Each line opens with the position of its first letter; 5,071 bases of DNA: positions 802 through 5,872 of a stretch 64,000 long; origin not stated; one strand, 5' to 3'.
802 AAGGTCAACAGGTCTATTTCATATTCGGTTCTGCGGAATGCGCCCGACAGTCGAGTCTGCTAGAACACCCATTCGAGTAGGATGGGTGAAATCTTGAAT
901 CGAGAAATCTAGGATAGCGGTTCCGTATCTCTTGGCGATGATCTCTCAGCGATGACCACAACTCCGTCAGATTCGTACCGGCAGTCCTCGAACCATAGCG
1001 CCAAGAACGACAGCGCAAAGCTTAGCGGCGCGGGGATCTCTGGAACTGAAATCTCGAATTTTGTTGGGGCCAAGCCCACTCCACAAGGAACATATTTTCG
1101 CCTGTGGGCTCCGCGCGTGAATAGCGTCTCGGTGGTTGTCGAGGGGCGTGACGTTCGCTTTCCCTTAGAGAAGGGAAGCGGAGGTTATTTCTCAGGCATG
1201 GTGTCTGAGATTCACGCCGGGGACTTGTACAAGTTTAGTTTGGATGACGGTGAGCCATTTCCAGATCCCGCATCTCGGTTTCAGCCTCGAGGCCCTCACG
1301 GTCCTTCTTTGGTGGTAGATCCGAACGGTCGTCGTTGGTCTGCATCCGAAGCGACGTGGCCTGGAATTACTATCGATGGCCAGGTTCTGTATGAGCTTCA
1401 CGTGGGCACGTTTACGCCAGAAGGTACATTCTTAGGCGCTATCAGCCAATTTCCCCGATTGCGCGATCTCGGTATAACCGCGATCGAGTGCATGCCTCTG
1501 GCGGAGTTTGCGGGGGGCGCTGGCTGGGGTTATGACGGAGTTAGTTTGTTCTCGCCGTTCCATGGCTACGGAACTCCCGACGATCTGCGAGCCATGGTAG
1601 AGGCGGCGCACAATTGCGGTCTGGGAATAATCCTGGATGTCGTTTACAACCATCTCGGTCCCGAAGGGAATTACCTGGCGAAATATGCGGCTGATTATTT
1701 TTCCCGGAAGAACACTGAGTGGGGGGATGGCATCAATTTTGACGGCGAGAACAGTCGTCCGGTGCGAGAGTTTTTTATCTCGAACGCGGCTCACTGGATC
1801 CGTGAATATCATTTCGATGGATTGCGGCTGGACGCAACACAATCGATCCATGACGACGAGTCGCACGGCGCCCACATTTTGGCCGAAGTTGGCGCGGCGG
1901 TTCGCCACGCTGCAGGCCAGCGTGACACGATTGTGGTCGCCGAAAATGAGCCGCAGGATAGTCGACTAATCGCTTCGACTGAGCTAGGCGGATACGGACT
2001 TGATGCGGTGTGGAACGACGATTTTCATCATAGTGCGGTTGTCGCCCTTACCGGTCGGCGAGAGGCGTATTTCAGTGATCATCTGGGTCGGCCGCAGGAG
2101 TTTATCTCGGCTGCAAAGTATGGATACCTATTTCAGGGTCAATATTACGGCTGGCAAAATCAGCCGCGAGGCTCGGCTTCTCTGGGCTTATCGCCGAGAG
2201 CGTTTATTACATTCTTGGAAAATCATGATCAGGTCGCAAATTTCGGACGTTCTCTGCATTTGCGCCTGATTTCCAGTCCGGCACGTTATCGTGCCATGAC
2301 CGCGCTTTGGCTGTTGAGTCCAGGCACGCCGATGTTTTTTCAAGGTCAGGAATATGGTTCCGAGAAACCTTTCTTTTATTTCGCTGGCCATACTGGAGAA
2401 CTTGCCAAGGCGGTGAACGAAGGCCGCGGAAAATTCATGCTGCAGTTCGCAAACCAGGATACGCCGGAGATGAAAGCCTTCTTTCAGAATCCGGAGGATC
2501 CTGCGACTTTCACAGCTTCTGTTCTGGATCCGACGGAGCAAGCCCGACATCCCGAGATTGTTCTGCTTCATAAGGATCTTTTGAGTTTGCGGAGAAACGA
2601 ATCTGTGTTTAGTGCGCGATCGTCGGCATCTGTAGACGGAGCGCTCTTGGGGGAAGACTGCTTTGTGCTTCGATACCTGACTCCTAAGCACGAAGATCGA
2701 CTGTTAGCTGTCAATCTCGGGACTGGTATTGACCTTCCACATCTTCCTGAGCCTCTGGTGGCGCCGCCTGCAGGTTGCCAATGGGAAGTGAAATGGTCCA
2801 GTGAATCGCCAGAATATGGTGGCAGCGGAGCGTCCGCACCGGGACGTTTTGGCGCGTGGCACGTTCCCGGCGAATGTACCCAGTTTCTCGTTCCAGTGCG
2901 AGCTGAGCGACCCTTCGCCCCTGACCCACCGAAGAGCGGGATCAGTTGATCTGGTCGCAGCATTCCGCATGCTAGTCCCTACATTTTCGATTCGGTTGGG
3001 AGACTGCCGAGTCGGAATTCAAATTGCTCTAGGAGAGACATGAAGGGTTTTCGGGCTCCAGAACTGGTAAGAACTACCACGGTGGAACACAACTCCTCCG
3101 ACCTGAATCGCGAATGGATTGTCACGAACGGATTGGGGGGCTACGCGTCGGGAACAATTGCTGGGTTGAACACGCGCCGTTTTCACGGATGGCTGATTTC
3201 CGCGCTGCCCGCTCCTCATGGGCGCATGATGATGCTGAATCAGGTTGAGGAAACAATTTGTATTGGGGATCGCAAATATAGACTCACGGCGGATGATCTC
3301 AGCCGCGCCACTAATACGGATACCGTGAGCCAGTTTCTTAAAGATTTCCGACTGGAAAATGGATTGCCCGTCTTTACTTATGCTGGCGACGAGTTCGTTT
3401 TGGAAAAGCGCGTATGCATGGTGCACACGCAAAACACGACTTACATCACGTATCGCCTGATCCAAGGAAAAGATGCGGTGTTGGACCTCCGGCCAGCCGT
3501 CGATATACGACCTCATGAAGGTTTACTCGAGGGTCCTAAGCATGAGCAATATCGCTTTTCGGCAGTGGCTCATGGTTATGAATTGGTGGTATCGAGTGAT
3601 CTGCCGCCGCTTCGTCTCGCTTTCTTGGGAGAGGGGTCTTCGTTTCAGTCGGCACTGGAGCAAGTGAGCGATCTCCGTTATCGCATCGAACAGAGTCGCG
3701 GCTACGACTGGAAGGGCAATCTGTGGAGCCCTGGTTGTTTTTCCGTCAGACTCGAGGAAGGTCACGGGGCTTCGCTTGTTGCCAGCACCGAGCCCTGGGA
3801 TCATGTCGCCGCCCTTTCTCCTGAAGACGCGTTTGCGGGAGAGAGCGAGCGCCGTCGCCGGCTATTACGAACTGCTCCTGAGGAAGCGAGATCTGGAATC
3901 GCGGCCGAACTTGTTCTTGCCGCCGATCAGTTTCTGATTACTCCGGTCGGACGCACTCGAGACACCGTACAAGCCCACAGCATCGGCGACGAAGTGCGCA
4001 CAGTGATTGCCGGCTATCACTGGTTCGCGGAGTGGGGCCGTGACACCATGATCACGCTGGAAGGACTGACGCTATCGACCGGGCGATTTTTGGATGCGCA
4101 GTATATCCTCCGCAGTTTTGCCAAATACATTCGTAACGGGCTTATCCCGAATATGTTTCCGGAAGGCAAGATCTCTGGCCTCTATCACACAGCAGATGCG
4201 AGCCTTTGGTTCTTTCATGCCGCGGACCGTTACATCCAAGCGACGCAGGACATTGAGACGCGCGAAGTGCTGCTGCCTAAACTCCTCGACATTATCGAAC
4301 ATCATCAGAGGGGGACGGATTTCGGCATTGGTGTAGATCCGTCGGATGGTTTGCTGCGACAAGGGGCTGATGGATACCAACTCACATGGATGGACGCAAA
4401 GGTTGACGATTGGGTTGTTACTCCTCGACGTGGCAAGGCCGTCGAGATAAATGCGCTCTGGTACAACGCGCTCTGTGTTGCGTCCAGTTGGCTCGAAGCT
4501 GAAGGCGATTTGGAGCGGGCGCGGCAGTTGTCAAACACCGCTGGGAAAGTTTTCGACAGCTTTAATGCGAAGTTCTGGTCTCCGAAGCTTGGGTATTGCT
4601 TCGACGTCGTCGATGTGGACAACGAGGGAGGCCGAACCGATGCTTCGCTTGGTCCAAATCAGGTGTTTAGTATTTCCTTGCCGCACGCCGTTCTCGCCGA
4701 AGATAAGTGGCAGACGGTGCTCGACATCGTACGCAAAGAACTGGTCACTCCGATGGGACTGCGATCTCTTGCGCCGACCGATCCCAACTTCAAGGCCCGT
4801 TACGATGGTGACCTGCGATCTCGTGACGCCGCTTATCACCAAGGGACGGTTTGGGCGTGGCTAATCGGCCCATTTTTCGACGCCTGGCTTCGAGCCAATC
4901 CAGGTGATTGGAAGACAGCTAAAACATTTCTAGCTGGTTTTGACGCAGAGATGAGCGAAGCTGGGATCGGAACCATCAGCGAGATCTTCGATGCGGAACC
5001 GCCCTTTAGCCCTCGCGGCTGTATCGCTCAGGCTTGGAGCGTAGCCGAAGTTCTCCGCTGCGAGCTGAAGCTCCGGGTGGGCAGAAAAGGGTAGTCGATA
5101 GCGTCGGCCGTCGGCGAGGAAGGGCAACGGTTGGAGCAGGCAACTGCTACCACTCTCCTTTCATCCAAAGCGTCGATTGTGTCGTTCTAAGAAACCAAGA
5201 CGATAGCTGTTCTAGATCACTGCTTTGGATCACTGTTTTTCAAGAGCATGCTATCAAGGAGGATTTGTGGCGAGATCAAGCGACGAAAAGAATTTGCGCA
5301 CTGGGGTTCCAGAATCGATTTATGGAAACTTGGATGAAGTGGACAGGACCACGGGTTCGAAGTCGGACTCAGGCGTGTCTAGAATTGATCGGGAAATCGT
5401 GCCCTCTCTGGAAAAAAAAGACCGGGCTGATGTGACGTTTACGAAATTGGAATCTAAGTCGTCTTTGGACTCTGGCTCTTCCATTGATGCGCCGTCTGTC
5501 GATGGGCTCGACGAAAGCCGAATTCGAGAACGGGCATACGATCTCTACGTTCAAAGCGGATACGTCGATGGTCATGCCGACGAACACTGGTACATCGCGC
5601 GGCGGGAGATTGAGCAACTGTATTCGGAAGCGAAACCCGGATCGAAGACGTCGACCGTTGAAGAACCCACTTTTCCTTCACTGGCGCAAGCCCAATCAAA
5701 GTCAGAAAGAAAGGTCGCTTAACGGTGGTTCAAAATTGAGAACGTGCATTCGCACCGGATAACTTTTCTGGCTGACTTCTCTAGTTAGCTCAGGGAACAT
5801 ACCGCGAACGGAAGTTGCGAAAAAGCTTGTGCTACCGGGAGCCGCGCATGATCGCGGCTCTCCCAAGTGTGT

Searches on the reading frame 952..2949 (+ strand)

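Call 15: search_protein_families(library=pfam, proteins=[window:952-2949:+], max_evalue=0.001)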
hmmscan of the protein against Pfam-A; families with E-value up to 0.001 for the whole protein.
window:952-2949:+ (665 aa): 3 families
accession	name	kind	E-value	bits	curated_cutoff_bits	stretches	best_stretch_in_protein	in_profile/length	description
PF00128.31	Alpha-amylase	-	1.3e-17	64.7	22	1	157-247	15-104/446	Alpha amylase, catalytic domain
PF11941.14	DUF3459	-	7.3e-11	42.7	22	1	539-636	1-85/90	Domain of unknown function (DUF3459)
PF02922.24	CBM_48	-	1.7e-05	25.5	22.4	1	39-100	3-71/83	Carbohydrate-binding module 48 (Isoamylase N-terminal domain)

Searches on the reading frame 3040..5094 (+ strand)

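Call 15: search_protein_families(library=pfam, proteins=[window:3040-5094:+], max_evalue=0.001)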
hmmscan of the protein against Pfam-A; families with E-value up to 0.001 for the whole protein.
window:3040-5094:+ (684 aa): 3 families
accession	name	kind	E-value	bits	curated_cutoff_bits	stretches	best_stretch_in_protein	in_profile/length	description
PF06202.20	GDE_C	-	4.4e-122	408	21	1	316-673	12-367/367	Amylo-alpha-1,6-glucosidase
PF12439.13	GDE_N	-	7.1e-61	205.9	27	1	24-242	1-216/219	Glycogen debranching enzyme N terminal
PF22422.2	MGH1-like_GH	-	2.4e-05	24.5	27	1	452-606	156-298/356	Mannosylglycerate hydrolase MGH1-like glycoside hydrolase domain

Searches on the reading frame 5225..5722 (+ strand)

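Call 15: search_protein_families(library=pfam, proteins=[window:5225-5722:+], max_evalue=0.001)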
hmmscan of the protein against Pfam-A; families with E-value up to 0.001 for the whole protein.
window:5225-5722:+ (165 aa): 1 family
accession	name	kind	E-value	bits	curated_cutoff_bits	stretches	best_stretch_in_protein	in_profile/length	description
PF11154.13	DUF2934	-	2.5e-11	43.5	22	1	97-130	3-36/37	Protein of unknown function (DUF2934)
